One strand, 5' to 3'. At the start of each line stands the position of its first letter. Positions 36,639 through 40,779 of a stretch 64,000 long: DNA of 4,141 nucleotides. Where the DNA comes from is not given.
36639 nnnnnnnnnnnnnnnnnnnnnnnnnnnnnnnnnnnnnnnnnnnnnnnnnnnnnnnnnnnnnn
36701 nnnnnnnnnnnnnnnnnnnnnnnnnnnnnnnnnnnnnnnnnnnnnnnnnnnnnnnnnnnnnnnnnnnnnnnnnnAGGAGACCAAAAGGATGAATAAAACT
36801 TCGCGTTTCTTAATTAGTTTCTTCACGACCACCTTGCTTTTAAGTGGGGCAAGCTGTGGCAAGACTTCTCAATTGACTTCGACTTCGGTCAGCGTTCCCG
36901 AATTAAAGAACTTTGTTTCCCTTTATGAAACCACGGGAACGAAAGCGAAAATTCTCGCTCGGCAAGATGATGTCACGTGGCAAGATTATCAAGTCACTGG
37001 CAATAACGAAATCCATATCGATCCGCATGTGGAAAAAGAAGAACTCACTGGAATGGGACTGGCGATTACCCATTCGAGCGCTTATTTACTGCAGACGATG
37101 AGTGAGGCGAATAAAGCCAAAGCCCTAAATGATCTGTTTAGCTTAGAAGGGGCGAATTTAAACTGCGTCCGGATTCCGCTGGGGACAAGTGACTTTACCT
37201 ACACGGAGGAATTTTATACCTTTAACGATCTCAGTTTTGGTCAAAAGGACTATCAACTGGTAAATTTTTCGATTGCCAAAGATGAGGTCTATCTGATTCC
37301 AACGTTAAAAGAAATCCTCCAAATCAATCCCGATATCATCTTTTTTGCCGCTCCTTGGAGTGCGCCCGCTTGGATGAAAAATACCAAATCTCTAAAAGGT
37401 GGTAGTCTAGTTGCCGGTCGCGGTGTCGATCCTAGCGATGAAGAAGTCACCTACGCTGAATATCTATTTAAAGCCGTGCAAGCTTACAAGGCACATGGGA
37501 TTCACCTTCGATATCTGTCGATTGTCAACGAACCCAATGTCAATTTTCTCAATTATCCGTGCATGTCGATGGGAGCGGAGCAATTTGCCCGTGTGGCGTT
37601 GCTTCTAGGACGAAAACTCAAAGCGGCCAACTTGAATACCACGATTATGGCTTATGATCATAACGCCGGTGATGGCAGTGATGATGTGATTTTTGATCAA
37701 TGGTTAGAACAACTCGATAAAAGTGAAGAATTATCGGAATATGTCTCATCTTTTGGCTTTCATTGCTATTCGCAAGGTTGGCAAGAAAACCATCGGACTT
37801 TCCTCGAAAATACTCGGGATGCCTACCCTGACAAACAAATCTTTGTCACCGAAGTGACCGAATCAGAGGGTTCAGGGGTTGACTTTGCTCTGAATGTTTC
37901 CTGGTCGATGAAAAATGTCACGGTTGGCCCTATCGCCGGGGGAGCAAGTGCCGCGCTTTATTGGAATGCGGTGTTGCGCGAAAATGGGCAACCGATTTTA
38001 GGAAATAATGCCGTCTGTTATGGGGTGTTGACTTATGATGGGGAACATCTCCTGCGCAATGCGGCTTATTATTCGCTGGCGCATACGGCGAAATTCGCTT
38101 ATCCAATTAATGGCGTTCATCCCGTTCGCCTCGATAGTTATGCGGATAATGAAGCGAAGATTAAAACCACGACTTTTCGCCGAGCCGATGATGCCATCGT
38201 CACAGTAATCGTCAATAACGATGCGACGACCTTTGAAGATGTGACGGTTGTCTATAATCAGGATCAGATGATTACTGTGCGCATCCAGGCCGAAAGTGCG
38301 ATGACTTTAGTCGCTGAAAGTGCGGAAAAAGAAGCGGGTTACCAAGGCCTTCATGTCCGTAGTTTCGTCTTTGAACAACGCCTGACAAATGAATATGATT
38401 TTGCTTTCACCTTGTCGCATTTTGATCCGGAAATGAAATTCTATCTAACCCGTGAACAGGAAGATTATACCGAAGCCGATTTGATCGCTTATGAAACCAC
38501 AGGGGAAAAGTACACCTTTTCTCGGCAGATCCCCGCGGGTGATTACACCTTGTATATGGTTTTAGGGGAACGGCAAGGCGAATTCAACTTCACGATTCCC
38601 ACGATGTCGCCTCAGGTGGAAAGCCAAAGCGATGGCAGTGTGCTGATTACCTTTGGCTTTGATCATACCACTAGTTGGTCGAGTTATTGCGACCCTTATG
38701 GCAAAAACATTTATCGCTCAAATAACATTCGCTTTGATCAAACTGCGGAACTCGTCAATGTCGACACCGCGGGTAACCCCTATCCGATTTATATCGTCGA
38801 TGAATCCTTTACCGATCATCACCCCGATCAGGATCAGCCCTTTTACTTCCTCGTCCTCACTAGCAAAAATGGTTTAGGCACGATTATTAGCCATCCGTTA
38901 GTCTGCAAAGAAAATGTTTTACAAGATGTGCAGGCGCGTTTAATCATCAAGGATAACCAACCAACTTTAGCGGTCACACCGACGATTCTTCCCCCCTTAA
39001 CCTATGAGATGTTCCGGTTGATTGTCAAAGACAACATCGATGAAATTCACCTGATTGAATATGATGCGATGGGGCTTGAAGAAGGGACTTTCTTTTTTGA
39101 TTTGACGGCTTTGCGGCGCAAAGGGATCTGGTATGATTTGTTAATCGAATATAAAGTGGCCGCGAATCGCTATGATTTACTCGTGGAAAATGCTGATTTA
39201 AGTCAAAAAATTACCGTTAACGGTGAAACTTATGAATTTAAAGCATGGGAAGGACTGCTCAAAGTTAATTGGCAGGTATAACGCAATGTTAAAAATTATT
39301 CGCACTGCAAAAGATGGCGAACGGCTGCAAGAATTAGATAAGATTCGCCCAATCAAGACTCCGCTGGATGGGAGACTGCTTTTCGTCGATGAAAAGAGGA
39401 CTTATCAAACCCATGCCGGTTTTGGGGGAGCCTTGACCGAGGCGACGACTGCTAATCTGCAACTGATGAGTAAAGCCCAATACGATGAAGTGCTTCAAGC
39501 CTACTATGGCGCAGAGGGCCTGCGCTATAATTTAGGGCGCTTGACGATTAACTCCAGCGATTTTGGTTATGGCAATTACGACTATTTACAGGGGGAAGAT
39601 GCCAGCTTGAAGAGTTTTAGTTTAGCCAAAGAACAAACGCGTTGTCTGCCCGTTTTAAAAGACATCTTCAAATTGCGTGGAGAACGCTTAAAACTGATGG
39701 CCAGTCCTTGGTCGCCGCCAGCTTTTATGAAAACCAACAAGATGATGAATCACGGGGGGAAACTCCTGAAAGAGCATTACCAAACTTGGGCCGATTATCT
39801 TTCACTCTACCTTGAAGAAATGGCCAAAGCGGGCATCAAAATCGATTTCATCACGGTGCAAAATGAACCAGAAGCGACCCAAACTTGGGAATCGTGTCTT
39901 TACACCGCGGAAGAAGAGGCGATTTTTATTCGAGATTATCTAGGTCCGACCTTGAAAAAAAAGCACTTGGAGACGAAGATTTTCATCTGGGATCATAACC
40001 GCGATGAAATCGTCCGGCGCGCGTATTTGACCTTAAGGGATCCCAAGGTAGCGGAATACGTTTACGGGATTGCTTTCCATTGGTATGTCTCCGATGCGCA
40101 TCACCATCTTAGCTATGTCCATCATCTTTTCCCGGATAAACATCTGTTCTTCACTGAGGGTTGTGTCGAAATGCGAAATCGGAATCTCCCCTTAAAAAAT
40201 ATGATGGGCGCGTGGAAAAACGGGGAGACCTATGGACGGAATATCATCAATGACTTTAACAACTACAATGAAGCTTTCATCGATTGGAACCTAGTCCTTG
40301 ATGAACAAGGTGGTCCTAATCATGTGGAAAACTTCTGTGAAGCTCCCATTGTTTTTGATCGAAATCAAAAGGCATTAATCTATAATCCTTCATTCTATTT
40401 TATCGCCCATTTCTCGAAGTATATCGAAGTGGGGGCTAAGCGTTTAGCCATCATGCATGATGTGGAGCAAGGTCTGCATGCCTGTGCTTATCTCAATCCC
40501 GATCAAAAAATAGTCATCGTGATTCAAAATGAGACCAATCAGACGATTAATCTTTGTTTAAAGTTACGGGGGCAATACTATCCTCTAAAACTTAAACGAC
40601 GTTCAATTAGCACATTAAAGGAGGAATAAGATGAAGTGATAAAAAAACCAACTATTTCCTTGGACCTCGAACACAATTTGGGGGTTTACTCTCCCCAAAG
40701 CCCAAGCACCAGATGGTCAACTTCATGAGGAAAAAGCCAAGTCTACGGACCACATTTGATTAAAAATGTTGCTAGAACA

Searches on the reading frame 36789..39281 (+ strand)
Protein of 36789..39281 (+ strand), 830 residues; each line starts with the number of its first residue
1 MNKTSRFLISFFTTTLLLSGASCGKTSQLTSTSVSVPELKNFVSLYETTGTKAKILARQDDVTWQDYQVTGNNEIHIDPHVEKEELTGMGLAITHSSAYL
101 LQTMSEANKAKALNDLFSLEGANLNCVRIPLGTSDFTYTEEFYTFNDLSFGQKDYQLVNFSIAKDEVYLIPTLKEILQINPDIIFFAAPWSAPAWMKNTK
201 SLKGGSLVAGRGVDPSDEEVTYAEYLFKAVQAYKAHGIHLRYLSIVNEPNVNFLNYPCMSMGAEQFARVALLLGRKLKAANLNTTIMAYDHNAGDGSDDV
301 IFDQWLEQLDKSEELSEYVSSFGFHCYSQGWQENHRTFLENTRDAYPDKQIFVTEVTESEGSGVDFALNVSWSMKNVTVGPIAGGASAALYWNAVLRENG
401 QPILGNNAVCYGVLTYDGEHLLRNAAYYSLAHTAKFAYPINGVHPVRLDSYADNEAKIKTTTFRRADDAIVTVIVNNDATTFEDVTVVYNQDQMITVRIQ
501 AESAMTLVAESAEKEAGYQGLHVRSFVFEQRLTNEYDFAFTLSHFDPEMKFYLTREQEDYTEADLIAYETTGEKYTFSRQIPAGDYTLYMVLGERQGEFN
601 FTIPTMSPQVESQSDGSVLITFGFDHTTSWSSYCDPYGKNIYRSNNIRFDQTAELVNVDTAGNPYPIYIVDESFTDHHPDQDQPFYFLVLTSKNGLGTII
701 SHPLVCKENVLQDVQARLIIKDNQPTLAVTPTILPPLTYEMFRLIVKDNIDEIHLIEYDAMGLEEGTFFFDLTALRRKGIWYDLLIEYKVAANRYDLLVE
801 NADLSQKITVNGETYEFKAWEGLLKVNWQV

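Call 71: search_protein_families(library=pfam, proteins=[window:36789-39281:+], max_evalue=0.001)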
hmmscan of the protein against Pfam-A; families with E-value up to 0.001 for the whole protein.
window:36789-39281:+ (830 aa): 3 families
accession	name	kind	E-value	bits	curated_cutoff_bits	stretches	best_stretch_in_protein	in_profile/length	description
PF02055.22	Glyco_hydro_30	-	2.7e-36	125.7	23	1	87-436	2-347/348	Glycosyl hydrolase family 30 TIM-barrel domain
PF02057.21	Glyco_hydro_59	-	5e-08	33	27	1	173-367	80-234/294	Glycosyl hydrolase family 59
PF17189.10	Glyco_hydro_30C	-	1.2e-05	25.8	22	1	446-507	3-65/65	Glycosyl hydrolase family 30 beta sandwich domain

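Call 74: search_solved_structures(query=window:36789-39281:+, max_evalue=0.00001)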
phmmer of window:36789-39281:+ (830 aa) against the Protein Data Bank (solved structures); distinct sequences matched with E-value up to 0.00001: 18.
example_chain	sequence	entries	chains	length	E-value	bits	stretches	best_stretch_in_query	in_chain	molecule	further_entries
5ngk_A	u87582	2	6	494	3.6e-46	160.9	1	36-486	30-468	Glucosylceramidase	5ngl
2wnw_A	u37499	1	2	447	7.1e-30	107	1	75-507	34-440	ACTIVATED BY TRANSCRIPTION FACTOR SSRB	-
3ke0_A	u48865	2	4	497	3.2e-22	81.7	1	75-478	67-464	Glucosylceramidase | Glucocerebrosidase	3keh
2wkl_A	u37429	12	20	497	3.9e-22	81.4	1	75-478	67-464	GLUCOSYLCERAMIDASE | Lysosomal acid glucosylceramidase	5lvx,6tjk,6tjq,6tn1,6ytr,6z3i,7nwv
1ogs_A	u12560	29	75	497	3.9e-22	81.4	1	75-478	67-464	Glucosylceramidase | Acid beta-glucosidase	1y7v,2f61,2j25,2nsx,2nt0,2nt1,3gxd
2v3d_A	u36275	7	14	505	4.1e-22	81.3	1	75-478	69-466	GLUCOSYLCERAMIDASE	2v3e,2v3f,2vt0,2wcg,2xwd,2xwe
9f9z_A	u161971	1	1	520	4.5e-22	81.2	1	75-478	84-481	Lysosomal acid glucosylceramidase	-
6t13_A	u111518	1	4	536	5e-22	81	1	75-478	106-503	Glucosylceramidase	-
9fa3_A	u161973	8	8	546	5.3e-22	81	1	75-478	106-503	Lysosomal acid glucosylceramidase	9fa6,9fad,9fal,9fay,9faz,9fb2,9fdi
7o0e_G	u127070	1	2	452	3.2e-11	45.3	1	78-479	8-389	GH30 family xylanase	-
7ncx_AAA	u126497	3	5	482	3.4e-11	45.2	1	76-478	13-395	GH30 family xylanase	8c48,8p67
8cbc_A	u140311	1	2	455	3.8e-11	45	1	77-479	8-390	GH30 family xylanase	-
6m5z_A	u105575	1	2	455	5.1e-11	44.6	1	185-480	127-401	GH30 Xylanase C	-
8idp_A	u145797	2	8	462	2e-09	39.3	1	173-283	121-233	Reducing-end xylose-releasing exoxylanase Xyn30A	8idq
6krl_A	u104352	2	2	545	3.6e-09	38.5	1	51-486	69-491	Mating factor alpha,GH30 Xylanase B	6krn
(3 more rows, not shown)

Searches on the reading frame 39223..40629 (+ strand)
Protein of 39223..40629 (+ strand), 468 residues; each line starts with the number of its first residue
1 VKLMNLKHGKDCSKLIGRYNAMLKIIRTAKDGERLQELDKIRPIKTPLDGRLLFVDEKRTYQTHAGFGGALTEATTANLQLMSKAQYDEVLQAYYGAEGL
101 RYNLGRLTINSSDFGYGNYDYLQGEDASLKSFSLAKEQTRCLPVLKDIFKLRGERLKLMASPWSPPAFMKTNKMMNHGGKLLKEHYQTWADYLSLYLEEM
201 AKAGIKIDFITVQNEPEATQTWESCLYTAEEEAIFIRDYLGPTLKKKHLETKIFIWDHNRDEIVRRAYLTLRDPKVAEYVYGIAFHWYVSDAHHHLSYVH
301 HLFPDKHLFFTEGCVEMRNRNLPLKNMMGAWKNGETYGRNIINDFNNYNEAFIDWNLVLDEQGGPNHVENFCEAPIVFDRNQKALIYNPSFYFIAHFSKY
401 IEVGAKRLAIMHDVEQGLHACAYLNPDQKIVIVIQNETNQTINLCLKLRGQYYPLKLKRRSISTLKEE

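Call 5: search_protein_families(library=pfam, proteins=[window:39223-40629:+], max_evalue=0.01)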
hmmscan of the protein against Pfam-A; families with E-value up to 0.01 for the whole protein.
window:39223-40629:+ (468 aa): 4 families
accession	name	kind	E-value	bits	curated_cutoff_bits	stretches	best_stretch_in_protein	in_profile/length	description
PF02055.22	Glyco_hydro_30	-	9.2e-74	248.9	23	1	66-401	3-348/348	Glycosyl hydrolase family 30 TIM-barrel domain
PF17189.10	Glyco_hydro_30C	-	2.2e-11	44.1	22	1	404-465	1-65/65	Glycosyl hydrolase family 30 beta sandwich domain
PF14587.12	Glyco_hydr_30_2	-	9.5e-08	32.2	27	1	158-291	121-259/364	O-Glycosyl hydrolase family 30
PF02057.21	Glyco_hydro_59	-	0.00017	21.5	27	1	152-328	86-221/294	Glycosyl hydrolase family 59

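Call 73: search_solved_structures(query=window:39223-40629:+, max_evalue=1e-10)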
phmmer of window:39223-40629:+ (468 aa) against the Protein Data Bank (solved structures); distinct sequences matched with E-value up to 1e-10: 17.
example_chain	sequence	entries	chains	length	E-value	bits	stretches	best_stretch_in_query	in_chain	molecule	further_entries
2wnw_A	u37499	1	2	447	1.2e-88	301.2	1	54-441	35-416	ACTIVATED BY TRANSCRIPTION FACTOR SSRB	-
2wkl_A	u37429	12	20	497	4.5e-70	240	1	42-447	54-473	GLUCOSYLCERAMIDASE | Lysosomal acid glucosylceramidase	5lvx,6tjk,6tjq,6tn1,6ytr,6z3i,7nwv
1ogs_A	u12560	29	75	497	4.5e-70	240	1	42-447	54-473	Glucosylceramidase | Acid beta-glucosidase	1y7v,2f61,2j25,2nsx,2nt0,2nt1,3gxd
2v3d_A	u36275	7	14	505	4.7e-70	239.9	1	42-447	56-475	GLUCOSYLCERAMIDASE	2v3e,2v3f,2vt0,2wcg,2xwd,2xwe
9f9z_A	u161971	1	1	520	5.1e-70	239.8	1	42-447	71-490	Lysosomal acid glucosylceramidase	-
6t13_A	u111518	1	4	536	5.8e-70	239.6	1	42-447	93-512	Glucosylceramidase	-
3ke0_A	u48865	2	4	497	6.2e-70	239.5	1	42-447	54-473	Glucosylceramidase | Glucocerebrosidase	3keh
9fa3_A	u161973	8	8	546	8.6e-70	239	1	48-447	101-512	Lysosomal acid glucosylceramidase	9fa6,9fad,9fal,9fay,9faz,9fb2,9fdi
5ngk_A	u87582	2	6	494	1.7e-46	162.2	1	55-445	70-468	Glucosylceramidase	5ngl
7n6h_A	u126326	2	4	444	2.7e-24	89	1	54-446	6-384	AcXbh30A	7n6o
1nof_A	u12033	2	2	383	5.4e-18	68.2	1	156-238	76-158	xylanase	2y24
5cxp_A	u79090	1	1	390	1.3e-14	57.1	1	149-292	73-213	Possible xylan degradation enzyme (Glycosyl hydrolase family 30-like domain and Ricin B-li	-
9ywn_A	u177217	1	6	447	9.2e-13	51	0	153-231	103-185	Glucuronoarabinoxylan endo-1,4-beta-xylanase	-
6m5z_A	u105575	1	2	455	9.8e-13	50.9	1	158-292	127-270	GH30 Xylanase C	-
7o0e_G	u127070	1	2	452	6.7e-11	44.9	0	100-444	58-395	GH30 family xylanase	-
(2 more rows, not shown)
